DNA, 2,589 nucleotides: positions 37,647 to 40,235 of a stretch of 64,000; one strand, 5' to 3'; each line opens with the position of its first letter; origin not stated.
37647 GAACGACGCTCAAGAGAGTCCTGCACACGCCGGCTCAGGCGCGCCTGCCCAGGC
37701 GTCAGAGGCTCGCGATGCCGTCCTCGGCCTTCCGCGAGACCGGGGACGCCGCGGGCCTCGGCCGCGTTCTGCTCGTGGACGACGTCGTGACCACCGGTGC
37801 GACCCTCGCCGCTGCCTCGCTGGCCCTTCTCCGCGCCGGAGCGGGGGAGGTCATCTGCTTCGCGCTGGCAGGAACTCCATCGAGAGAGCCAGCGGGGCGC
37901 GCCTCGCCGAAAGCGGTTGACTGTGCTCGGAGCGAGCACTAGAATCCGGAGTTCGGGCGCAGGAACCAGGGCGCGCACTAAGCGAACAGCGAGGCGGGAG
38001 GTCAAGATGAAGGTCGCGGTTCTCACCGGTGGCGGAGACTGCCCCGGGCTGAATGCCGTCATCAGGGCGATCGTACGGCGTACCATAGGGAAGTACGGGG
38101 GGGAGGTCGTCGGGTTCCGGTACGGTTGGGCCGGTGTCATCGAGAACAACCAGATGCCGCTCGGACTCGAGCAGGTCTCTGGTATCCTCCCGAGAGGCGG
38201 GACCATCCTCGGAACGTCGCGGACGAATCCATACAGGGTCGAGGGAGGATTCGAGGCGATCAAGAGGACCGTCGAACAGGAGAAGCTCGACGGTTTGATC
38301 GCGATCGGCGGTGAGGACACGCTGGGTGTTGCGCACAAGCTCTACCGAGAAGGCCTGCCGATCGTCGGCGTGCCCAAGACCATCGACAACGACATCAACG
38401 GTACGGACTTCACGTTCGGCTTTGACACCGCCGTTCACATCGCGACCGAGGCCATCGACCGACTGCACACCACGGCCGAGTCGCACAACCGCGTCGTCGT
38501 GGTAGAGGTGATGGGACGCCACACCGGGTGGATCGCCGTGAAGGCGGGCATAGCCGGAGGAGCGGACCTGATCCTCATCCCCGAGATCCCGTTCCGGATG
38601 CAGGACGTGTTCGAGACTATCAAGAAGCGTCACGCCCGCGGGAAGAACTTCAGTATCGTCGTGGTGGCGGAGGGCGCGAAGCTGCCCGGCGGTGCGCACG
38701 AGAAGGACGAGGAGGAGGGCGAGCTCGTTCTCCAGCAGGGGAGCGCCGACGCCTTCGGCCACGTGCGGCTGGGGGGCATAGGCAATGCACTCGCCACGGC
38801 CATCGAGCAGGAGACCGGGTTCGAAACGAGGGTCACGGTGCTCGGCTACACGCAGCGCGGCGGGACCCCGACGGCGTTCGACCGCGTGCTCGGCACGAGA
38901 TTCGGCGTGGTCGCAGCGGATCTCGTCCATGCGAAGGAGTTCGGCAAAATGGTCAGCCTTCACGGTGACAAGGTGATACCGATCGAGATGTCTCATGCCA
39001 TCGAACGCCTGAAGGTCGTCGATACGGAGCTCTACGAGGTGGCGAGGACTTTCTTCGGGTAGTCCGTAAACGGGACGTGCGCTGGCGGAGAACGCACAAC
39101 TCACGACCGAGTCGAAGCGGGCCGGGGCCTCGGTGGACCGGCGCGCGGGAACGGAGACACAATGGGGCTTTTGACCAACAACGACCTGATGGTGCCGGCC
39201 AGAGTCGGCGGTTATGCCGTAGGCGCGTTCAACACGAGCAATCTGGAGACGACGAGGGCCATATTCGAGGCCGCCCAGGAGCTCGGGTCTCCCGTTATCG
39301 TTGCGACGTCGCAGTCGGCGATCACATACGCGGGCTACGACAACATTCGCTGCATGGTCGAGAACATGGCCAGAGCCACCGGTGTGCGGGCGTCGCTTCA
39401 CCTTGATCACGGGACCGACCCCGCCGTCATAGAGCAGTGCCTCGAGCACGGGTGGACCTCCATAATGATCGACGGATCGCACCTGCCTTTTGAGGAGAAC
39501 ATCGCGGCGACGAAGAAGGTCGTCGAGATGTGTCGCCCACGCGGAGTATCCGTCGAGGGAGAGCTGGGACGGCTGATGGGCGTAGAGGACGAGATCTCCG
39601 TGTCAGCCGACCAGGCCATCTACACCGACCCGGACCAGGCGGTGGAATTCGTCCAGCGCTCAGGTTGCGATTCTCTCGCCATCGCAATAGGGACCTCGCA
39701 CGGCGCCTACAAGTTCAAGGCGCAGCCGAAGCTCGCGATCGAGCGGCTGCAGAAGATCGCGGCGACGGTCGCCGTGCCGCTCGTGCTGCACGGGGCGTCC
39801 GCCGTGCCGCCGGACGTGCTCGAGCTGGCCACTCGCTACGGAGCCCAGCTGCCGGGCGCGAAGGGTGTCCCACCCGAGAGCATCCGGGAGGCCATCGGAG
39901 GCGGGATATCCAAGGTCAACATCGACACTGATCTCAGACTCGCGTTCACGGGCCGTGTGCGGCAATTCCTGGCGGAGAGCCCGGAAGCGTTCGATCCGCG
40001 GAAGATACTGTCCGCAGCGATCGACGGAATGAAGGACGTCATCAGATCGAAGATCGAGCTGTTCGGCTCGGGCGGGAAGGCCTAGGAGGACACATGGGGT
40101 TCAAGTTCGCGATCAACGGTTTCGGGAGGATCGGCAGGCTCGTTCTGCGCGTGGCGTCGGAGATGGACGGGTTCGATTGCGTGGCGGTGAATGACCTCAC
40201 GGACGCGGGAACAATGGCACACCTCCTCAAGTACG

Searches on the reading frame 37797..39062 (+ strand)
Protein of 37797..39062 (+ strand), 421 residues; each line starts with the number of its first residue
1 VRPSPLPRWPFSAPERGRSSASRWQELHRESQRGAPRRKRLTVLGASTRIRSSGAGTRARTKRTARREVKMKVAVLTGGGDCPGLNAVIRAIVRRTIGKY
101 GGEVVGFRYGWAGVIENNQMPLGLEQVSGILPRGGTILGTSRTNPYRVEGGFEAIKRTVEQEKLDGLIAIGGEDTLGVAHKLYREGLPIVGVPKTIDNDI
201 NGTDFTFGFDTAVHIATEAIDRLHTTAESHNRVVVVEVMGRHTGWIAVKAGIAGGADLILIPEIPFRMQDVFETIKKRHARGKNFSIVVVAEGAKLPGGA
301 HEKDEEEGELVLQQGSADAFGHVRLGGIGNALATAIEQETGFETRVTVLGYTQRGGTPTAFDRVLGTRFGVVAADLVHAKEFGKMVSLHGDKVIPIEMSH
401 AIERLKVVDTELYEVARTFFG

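Call 38: search_protein_families(library=pfam, proteins=[window:37797-39062:+], max_evalue=0.0001)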
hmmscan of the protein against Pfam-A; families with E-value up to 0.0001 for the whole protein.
window:37797-39062:+ (421 aa): 1 family
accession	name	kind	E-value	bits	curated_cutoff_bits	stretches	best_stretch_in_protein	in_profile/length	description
PF00365.25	PFK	-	7.2e-109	363.9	30.9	1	72-376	1-276/277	Phosphofructokinase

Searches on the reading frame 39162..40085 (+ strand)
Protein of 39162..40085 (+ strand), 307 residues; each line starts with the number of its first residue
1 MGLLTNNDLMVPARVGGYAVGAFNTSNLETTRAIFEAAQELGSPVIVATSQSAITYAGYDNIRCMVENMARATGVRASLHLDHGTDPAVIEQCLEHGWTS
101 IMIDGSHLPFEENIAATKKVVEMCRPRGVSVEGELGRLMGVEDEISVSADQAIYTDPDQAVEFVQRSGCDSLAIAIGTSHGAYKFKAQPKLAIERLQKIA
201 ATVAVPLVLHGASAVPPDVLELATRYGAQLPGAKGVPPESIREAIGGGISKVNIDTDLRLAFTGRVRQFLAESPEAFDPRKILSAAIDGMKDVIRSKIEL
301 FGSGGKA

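Call 38: search_protein_families(library=pfam, proteins=[window:39162-40085:+], max_evalue=0.0001)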
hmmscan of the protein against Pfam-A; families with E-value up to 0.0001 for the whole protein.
window:39162-40085:+ (307 aa): 1 family
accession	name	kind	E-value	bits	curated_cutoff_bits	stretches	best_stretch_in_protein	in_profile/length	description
PF01116.26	F_bP_aldolase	-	2.9e-101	339.1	25.5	1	7-306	4-277/277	Fructose-bisphosphate aldolase class-II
